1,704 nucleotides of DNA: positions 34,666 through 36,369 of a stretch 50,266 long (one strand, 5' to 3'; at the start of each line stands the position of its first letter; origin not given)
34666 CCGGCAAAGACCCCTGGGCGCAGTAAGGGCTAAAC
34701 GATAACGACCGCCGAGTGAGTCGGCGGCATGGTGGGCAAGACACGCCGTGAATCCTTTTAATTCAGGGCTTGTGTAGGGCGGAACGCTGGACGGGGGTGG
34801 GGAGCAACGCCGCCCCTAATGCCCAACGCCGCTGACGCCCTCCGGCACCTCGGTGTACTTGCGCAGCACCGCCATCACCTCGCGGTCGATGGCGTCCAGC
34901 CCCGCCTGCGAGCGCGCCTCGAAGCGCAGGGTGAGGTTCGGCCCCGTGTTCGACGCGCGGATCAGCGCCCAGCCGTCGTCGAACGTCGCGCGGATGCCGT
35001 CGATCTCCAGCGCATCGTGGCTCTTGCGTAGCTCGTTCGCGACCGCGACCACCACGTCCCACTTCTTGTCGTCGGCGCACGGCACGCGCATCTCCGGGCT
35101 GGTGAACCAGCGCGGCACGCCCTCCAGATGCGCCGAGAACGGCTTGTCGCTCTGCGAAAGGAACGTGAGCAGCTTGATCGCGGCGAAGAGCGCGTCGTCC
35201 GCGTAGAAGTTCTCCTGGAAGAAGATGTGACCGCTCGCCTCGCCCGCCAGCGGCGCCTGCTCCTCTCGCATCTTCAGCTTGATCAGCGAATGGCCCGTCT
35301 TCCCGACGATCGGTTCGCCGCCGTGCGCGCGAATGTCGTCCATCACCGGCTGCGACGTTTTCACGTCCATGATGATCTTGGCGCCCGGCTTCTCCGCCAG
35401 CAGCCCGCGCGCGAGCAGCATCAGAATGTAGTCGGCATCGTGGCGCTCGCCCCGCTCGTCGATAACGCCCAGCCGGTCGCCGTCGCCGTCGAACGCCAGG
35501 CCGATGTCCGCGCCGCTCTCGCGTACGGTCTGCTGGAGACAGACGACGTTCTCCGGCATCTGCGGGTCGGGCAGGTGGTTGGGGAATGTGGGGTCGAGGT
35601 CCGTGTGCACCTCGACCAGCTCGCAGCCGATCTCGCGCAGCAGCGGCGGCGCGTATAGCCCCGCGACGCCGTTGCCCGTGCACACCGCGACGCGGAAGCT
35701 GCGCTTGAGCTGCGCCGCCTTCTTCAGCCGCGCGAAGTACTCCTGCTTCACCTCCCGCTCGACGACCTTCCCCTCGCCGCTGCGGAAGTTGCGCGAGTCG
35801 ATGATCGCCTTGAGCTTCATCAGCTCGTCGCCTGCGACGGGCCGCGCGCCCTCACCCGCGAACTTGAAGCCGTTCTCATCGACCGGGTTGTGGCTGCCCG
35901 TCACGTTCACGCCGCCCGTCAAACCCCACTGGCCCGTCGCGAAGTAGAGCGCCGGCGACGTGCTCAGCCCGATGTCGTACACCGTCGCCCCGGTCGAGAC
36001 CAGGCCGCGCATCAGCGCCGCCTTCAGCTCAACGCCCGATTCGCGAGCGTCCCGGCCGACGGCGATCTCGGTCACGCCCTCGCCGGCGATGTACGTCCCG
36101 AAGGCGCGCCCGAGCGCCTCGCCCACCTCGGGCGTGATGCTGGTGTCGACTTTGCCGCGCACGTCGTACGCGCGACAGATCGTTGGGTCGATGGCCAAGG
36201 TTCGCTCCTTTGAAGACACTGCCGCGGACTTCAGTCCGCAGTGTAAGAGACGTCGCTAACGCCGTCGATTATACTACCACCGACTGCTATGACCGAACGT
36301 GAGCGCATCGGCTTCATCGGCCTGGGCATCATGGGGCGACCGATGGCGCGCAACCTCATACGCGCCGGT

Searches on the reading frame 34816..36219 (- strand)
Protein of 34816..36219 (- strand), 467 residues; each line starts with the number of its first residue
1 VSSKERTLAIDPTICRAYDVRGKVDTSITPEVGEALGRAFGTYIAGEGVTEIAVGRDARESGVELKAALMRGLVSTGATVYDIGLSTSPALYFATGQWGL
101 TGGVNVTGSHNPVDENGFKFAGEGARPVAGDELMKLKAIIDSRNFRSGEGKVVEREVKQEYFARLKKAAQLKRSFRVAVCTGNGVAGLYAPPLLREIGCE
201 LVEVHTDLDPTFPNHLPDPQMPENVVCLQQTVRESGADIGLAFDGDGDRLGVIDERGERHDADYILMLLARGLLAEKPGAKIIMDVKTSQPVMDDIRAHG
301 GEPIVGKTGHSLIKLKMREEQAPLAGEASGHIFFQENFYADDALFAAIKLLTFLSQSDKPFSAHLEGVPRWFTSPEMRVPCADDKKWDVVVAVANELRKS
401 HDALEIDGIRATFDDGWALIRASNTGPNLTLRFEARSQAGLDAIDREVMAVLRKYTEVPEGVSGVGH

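Call 78: search_protein_families(library=pfam, proteins=[window:34816-36219:-], max_evalue=0.00001)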
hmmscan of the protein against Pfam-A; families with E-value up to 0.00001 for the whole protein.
window:34816-36219:- (467 aa): 4 families
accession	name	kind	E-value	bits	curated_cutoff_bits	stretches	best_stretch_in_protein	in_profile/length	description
PF02878.22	PGM_PMM_I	-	2.3e-31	108.7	22.5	1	15-145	4-136/138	Phosphoglucomutase/phosphomannomutase, alpha/beta/alpha domain I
PF02879.22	PGM_PMM_II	-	4.4e-27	95.1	29.3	1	160-257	2-103/103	Phosphoglucomutase/phosphomannomutase, alpha/beta/alpha domain II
PF02880.22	PGM_PMM_III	-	4e-22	78.9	20.7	1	261-366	1-109/115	Phosphoglucomutase/phosphomannomutase, alpha/beta/alpha domain III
PF00408.26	PGM_PMM_IV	-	1.2e-12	48.1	23.1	1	376-450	1-67/68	Phosphoglucomutase/phosphomannomutase, C-terminal domain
